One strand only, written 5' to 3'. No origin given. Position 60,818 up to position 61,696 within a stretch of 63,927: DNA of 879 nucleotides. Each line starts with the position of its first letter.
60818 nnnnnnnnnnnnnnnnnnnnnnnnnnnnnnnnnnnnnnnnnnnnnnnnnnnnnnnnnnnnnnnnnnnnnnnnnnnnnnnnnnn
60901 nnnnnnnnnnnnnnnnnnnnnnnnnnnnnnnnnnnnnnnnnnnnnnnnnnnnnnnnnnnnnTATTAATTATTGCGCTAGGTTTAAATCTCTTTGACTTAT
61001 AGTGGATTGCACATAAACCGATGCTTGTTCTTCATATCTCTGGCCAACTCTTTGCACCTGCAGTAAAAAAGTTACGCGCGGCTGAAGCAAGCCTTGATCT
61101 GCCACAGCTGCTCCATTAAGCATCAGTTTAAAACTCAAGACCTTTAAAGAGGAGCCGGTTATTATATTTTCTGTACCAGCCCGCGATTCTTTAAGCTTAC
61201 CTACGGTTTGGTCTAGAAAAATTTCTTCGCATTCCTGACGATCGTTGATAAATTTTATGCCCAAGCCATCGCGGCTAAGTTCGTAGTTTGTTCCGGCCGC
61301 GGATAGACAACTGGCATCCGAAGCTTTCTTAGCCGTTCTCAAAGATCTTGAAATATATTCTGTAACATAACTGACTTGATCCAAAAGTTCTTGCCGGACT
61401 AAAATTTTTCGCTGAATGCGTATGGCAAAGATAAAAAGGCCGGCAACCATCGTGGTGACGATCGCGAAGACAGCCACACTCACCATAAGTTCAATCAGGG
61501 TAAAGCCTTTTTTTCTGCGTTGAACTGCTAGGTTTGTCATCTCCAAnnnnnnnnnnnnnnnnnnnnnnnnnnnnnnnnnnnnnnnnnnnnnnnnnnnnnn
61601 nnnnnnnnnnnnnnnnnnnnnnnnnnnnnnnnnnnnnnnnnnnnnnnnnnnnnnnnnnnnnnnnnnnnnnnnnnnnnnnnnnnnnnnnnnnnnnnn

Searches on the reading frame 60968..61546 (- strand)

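Call 9: search_protein_families(library=pfam, proteins=[window:60968-61546:-], max_evalue=0.01)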
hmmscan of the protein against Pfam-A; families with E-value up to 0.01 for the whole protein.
window:60968-61546:- (192 aa): 1 family
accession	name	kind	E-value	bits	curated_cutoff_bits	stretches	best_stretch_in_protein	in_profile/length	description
PF07963.17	N_methyl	-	4.5e-10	39.1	21.2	1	10-34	2-26/27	Prokaryotic N-terminal methylation motif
